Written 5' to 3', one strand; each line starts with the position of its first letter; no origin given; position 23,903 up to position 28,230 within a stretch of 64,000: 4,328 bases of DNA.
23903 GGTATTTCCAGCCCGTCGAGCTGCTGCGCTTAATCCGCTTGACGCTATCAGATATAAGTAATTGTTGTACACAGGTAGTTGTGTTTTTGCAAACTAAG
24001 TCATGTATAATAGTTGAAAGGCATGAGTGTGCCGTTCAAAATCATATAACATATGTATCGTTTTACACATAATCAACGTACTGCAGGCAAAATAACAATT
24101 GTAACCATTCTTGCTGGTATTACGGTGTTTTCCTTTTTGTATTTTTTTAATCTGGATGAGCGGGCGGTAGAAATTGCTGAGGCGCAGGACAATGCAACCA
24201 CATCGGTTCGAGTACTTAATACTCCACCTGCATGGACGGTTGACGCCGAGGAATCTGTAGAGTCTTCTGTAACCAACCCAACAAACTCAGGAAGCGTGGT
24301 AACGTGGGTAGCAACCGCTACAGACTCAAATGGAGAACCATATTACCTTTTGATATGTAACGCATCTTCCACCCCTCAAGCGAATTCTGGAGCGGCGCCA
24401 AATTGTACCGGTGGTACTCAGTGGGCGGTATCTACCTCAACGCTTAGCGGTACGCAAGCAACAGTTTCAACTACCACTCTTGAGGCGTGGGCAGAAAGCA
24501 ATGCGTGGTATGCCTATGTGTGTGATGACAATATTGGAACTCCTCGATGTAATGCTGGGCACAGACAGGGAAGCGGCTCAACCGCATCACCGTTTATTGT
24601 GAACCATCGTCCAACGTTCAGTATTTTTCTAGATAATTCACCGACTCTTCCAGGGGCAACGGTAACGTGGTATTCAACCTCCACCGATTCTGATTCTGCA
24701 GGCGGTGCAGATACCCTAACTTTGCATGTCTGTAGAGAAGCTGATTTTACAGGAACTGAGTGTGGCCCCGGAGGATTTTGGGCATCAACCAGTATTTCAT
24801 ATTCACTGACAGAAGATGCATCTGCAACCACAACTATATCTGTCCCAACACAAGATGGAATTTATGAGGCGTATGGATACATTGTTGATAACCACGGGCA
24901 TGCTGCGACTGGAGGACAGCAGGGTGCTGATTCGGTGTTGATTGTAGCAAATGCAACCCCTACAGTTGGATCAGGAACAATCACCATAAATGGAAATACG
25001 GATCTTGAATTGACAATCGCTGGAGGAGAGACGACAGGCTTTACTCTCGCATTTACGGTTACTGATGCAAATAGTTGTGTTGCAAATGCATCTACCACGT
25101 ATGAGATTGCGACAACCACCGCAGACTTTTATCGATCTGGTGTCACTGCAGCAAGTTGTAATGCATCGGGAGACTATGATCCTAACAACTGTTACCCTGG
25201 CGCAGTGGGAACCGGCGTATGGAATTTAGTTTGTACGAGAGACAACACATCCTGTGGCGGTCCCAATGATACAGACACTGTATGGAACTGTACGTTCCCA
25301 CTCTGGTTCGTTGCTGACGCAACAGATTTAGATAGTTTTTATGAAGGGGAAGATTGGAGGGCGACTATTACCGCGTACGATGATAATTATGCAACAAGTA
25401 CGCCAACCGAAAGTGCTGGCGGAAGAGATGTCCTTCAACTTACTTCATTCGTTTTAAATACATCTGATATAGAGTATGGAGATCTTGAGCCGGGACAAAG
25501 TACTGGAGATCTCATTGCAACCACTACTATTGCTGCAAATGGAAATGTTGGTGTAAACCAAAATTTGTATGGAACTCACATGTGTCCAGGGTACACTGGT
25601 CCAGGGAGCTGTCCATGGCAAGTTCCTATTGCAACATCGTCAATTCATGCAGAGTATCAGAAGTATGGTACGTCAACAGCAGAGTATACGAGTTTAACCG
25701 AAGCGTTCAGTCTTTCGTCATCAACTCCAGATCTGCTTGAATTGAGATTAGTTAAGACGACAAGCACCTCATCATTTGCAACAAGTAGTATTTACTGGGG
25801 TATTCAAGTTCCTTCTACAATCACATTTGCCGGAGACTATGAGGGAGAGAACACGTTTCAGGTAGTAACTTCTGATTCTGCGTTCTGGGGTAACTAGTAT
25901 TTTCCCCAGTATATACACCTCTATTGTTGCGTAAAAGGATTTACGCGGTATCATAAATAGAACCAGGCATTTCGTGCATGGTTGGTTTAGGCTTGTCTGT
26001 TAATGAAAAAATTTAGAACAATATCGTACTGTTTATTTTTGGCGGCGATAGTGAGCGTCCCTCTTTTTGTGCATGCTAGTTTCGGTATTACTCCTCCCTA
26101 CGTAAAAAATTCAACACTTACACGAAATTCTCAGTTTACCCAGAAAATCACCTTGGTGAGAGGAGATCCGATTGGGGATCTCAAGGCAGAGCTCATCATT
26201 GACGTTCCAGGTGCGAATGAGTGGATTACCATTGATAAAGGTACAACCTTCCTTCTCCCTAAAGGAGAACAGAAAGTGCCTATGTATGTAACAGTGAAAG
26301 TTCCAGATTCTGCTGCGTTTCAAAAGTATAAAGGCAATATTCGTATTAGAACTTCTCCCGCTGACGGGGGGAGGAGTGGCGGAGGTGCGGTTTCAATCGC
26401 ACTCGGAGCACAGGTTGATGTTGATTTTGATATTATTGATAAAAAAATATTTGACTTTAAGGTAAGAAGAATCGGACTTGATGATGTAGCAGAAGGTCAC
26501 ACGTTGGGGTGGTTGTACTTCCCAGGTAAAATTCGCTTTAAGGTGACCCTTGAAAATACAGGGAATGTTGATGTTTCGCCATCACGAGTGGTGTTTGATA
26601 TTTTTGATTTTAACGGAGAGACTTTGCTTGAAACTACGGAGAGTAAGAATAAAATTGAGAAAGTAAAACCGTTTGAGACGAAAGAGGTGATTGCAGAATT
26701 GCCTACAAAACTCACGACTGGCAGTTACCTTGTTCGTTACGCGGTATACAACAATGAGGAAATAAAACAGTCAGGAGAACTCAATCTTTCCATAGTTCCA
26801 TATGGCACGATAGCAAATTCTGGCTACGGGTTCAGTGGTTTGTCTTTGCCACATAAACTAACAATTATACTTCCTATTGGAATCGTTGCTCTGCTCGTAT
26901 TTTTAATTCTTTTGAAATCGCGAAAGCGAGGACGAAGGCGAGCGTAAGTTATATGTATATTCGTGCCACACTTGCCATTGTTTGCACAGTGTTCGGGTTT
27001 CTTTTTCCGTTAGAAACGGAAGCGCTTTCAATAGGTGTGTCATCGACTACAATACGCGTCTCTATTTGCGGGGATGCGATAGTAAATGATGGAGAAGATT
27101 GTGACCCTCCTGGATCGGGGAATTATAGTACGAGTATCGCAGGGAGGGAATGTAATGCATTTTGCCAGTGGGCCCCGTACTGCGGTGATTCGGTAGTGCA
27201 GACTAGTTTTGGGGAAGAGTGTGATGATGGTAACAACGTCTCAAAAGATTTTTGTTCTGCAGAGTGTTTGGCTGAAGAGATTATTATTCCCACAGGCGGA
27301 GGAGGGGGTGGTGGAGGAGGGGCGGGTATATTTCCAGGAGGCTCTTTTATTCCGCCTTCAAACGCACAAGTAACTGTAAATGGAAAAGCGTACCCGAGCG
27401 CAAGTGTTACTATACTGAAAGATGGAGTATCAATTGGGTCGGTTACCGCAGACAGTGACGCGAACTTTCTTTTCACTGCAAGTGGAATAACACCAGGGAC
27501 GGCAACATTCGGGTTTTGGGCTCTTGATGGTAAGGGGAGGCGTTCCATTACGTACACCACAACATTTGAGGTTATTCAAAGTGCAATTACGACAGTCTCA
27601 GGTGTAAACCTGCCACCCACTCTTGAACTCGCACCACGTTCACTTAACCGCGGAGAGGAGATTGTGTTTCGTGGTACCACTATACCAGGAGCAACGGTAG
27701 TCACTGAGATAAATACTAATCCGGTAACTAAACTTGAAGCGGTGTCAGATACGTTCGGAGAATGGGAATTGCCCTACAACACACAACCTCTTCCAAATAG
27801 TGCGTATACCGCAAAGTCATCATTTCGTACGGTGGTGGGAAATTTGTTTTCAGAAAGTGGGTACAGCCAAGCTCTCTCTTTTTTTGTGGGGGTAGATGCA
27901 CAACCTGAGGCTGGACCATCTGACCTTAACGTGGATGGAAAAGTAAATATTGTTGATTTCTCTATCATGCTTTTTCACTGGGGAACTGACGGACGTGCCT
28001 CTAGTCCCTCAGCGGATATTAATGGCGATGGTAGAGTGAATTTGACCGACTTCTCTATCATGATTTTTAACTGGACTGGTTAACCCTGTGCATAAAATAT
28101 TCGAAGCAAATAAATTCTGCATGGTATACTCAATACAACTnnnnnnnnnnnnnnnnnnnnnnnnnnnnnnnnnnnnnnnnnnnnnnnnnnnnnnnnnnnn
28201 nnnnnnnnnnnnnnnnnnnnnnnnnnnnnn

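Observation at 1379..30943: Cohesin-dockerin-like surface assembly locus built around a 4851-aa giant protein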

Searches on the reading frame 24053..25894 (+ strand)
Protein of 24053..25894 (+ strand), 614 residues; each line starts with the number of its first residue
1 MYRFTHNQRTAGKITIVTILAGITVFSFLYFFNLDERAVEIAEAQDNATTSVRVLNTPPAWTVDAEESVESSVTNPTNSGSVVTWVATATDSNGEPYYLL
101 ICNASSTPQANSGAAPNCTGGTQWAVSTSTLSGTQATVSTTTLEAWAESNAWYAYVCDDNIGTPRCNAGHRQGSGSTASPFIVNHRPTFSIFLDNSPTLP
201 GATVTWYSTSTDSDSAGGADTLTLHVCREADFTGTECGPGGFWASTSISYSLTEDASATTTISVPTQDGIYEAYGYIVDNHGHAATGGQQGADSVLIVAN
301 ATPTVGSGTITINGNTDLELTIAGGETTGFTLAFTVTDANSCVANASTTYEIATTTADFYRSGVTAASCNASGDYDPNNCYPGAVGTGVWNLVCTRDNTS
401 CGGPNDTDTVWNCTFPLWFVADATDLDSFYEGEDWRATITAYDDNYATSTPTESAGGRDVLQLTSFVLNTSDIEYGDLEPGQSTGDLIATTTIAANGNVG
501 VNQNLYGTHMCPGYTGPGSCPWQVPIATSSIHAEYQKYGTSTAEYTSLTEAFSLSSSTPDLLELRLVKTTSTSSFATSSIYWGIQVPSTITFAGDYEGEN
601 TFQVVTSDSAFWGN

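Call 4: search_protein_families(library=pfam, proteins=[window:24053-25894:+], max_evalue=1)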
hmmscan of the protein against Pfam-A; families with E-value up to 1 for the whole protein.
window:24053-25894:+ (614 aa): 2 families
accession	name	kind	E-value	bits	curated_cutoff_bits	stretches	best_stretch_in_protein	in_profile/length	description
PF20050.4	DUF6452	-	0.063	13.9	27.1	1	205-251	36-82/108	Family of unknown function (DUF6452)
PF24318.1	DUF7490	-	0.77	9.9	27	1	301-376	10-83/106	Domain of unknown function (DUF7490)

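Call 43: search_protein_families(library=ncbifam, proteins=[window:24053-25894:+], max_evalue=0.01)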
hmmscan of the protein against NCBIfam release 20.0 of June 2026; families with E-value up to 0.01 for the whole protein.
window:24053-25894:+ (614 aa): 0 families

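Call 79: search_solved_structures(query=A4, max_evalue=10)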
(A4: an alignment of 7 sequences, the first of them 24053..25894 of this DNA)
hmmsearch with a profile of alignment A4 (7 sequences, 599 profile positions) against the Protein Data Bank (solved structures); distinct sequences matched with E-value up to 10: 6.
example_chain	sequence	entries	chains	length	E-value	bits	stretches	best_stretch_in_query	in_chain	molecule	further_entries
4qpz_A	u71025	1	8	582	0.86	11.4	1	415-471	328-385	Formolase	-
4qq8_A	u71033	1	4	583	0.86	11.4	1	415-471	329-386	Formolase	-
2uz1_B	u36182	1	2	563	0.87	11.4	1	415-471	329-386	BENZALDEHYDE LYASE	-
2ag0_A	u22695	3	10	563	0.87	11.4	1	415-471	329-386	benzaldehyde lyase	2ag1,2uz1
3d7k_A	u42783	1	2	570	0.89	11.4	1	415-471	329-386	Benzaldehyde lyase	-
3iae_A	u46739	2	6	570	0.89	11.4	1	415-471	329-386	Benzaldehyde lyase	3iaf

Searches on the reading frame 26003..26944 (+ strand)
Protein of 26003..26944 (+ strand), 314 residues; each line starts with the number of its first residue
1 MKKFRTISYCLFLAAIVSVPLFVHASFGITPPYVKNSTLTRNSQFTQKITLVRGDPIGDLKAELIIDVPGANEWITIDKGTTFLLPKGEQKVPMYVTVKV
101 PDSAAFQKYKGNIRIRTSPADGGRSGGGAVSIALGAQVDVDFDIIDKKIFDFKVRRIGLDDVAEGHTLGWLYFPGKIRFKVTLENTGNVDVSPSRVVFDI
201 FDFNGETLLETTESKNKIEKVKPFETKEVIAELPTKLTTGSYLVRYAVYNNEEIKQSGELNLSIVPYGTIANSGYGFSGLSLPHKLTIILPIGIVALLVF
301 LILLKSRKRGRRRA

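Call 4: search_protein_families(library=pfam, proteins=[window:26003-26944:+], max_evalue=1)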
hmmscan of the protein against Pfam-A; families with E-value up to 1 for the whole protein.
window:26003-26944:+ (314 aa): 4 families
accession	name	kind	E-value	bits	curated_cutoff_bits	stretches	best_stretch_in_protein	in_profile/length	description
PF14524.12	Wzt_C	-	0.00045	20.7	30.4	1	163-252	20-109/143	Wzt C-terminal domain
PF24318.1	DUF7490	-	0.0098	15.9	27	1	177-261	21-101/106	Domain of unknown function (DUF7490)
PF07705.17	CARDB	-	0.06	14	22.7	1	176-261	20-96/101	CARDB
PF04234.18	CopC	-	0.16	13.5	23.3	1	207-260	44-88/92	CopC domain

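Call 43: search_protein_families(library=ncbifam, proteins=[window:26003-26944:+], max_evalue=0.01)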
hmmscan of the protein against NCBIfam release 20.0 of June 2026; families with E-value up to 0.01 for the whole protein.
window:26003-26944:+ (314 aa): 1 family
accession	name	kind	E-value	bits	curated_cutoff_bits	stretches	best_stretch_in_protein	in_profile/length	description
NF033506.0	PACE-CTERM-PROT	exception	0.00037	19.3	110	1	66-220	144-297/627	putative S-layer protein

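Call 63: search_solved_structures(query=A7, max_evalue=10)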
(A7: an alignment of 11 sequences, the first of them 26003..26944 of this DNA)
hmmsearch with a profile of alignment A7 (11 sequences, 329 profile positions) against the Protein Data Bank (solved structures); distinct sequences matched with E-value up to 10: 2.
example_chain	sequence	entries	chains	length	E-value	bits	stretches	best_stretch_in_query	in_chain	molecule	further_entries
9i25_C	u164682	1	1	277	0.0055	18.9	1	34-142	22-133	EfmWxLIP1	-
9i1y_A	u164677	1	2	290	0.0072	18.5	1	34-142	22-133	EfmWxLIP1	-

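Call 64: search_protein_families(library=pfam, alignment_id=A7, max_evalue=0.1)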
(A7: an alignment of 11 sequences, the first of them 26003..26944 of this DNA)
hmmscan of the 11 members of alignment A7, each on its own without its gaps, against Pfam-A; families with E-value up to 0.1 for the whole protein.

A. member 1, window:26003-26944:+ (314 aa): 3 families
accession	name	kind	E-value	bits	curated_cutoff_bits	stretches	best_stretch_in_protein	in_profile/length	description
PF14524.12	Wzt_C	-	0.00045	20.7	30.4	1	163-252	20-109/143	Wzt C-terminal domain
PF24318.1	DUF7490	-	0.0098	15.9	27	1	177-261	21-101/106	Domain of unknown function (DUF7490)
PF07705.17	CARDB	-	0.06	14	22.7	0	176-261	20-96/101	CARDB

B. families by the number of members that match (of 11 scanned): 11 families
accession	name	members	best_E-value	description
PF06030.18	WxLIP_PGBD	6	1.3e-06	WxL Interacting Protein, peptidoglycan binding domain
PF06280.18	fn3_5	4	4.5e-05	Fn3-like domain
PF07705.17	CARDB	2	8e-05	CARDB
PF14524.12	Wzt_C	2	0.00045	Wzt C-terminal domain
PF11614.14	FixG_C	1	0.0022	IG-like fold at C-terminal of FixG, putative oxidoreductase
PF24318.1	DUF7490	1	0.0098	Domain of unknown function (DUF7490)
PF17717.6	DUF5562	1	0.014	Family of unknown function (DUF5562)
PF10633.15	NPCBM_assoc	1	0.018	NPCBM-associated, NEW3 domain of alpha-galactosidase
PF13004.13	BACON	1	0.019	Putative binding domain, N-terminal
PF23619.1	Ig_VWA7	1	0.061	VWA7 Ig-like domain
PF22680.2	Glyco_hydro_123_N_2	1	0.067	Glycoside hydrolase 123 N-terminal domain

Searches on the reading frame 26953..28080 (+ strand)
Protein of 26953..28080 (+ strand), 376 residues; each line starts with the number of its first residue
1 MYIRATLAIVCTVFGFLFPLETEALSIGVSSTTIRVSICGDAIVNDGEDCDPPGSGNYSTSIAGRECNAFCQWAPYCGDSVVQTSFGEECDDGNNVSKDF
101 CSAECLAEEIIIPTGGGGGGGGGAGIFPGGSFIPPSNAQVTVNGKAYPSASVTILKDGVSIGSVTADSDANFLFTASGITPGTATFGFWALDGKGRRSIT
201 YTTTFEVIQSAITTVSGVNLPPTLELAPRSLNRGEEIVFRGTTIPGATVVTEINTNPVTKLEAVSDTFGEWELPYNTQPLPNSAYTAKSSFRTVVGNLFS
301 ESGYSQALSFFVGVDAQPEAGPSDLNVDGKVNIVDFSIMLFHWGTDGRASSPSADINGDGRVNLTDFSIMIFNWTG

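Call 4: search_protein_families(library=pfam, proteins=[window:26953-28080:+], max_evalue=1)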
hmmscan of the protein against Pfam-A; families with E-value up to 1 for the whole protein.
window:26953-28080:+ (376 aa): 8 families
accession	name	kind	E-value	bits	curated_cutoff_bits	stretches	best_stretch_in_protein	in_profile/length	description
PF00404.24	Dockerin_1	-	2.9e-09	37.4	22.9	1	323-371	2-53/57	Dockerin type I domain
PF13948.11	DUF4215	-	8.4e-06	26.4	27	1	67-105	10-46/47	Domain of unknown function (DUF4215)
PF17936.7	Big_6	-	1.4e-05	25.7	27.6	1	138-204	13-80/83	Bacterial Ig domain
PF13499.12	EF-hand_7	-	0.035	14.9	30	0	354-370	49-65/67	EF-hand domain pair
PF00036.39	EF-hand_1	-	0.054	13.5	25.4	0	354-370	9-25/29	EF hand domain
PF09087.17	Cyc-maltodext_N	-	0.16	12.8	25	1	138-189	16-71/88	Cyclomaltodextrinase, N-terminal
PF16640.11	Big_3_5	-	0.19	12.8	35.5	1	138-185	18-64/88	Bacterial Ig-like domain (group 3)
PF12019.13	GspH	-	0.38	11.7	21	0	140-198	38-101/108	Type II transport protein GspH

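Call 43: search_protein_families(library=ncbifam, proteins=[window:26953-28080:+], max_evalue=0.01)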
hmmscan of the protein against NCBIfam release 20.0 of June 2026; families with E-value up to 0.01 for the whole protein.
window:26953-28080:+ (376 aa): 3 families
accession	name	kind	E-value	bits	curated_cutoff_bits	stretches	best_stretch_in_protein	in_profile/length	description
TIGR02232.1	myxo_disulf_rpt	repeat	5.9e-09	35.6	20.8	1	75-109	2-34/38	cysteine-rich acidic repeat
NF033510.3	Ca_tandemer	repeat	2.9e-06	27.6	50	0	137-194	30-92/96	Ca2+-stabilized repeat-containing adhesin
NF058592.1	GxPGS_dom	subfamily_domain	0.0099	15.9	45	0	141-175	15-50/65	PGS family Ig-like domain-containing protein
